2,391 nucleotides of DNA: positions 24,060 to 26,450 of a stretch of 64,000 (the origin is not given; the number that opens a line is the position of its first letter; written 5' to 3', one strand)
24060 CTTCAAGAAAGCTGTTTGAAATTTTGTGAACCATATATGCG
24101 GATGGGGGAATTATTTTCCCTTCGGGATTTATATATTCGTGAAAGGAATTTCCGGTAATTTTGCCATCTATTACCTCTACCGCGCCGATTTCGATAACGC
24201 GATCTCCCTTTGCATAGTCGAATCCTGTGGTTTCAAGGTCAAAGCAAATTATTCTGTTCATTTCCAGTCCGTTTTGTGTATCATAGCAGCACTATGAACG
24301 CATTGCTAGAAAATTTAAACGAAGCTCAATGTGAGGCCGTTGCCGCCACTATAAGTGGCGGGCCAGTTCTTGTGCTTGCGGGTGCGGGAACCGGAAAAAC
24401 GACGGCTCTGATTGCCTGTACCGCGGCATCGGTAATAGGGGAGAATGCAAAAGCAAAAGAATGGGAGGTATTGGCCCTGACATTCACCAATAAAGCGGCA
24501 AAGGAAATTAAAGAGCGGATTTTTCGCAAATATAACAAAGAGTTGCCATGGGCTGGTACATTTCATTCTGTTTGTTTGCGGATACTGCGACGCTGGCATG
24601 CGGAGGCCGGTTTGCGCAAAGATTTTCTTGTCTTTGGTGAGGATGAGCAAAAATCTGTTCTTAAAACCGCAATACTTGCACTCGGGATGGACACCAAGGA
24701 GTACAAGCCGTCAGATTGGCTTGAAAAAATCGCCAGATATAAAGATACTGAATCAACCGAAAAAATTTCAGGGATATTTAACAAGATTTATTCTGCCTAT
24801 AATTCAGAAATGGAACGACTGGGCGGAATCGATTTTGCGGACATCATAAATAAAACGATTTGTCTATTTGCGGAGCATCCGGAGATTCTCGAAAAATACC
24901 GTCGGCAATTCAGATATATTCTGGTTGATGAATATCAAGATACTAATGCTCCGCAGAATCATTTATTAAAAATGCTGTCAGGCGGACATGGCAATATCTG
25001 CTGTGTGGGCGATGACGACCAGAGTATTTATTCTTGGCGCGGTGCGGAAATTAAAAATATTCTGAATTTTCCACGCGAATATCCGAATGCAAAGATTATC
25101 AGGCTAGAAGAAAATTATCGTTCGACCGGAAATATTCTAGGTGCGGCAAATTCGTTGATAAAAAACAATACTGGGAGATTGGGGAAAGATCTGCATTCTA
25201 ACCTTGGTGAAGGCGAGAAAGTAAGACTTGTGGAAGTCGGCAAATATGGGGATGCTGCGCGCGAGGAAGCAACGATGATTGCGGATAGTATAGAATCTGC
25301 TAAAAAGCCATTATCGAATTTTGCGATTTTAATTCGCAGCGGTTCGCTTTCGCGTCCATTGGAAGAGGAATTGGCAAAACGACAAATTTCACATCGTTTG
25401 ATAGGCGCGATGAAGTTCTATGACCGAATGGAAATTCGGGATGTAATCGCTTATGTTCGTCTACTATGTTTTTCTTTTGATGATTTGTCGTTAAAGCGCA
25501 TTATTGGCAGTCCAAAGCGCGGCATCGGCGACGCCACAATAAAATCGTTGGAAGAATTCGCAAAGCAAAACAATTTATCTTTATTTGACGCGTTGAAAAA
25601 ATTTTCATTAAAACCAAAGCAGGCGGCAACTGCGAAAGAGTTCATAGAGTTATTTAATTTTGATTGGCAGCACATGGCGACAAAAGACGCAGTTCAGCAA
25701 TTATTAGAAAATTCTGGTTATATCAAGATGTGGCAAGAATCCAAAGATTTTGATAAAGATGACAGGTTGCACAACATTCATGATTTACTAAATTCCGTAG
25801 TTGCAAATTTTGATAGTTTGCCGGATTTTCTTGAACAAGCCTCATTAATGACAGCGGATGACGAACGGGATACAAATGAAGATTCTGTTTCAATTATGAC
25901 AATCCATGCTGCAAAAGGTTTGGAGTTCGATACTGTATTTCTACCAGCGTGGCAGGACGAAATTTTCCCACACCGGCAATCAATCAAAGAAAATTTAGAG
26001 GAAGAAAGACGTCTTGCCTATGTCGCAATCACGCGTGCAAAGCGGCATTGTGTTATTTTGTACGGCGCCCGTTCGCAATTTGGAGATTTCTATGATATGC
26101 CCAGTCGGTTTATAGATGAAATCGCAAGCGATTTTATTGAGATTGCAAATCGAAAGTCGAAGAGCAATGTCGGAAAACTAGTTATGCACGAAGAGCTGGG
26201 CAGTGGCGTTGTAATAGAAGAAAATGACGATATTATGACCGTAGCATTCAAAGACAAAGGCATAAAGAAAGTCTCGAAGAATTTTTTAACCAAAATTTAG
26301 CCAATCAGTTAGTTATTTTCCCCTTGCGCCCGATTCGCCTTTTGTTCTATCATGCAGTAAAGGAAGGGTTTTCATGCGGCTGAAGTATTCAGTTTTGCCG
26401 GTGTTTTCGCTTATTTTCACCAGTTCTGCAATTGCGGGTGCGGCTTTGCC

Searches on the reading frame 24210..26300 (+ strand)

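Call 46: search_protein_families(library=ncbifam, proteins=[window:24210-26300:+], max_evalue=0.00001)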
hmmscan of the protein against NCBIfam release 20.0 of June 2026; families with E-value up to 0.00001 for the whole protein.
window:24210-26300:+ (696 aa): 18 families
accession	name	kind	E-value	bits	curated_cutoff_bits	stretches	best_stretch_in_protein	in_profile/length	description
TIGR01073.1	pcrA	equivalog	2.1e-183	611.6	911.2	1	32-651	1-644/725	DNA helicase PcrA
NF008743.0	PRK11773.1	equivalog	2.7e-165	551.7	965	1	29-667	3-685/720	DNA helicase II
TIGR01075.1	uvrD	equivalog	1.8e-155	519.1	1144.45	1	32-647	1-640/715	DNA helicase II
TIGR01074.1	rep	equivalog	2e-144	482.4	951.45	1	36-650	2-645/668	DNA helicase Rep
NF008172.0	PRK10919.1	equivalog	1.9e-109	366.8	1168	1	36-648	3-643/673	DNA helicase Rep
TIGR02785.1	addA_Gpos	equivalog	8.8e-45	153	707.65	2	150-318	303-481/1234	helicase-exonuclease AddAB subunit AddA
NF008276.0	PRK11054.1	equivalog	1.3e-44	152.8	543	3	185-333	387-532/684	DNA helicase IV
TIGR00609.1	recB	equivalog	1.7e-36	125.8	696.05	3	190-321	326-459/1175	exodeoxyribonuclease V subunit beta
TIGR02784.1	addA_alphas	equivalog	3.6e-33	115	860.75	2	178-322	332-498/1138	double-strand break repair helicase AddA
NF010485.0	PRK13909.1-2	equivalog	4.4e-32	111.2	650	2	168-578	263-629/909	RecB-like helicase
NF010487.0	PRK13909.1-4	equivalog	5.8e-27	94.3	759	2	192-426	283-532/924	RecB-like helicase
NF008128.0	PRK10876.1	equivalog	3.3e-16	58.2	1697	1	191-319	333-463/1181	exodeoxyribonuclease V subunit beta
NF041464.1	HelD_BACSU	equivalog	2.6e-13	48.8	419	1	230-399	543-703/779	RNA polymerase recycling motor HelD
NF010486.0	PRK13909.1-3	equivalog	1.9e-11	42.8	1109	0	56-108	11-60/921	RecB-like helicase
NF010484.0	PRK13909.1-1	equivalog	2.1e-09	35.7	1074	0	56-106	11-58/945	RecB-like helicase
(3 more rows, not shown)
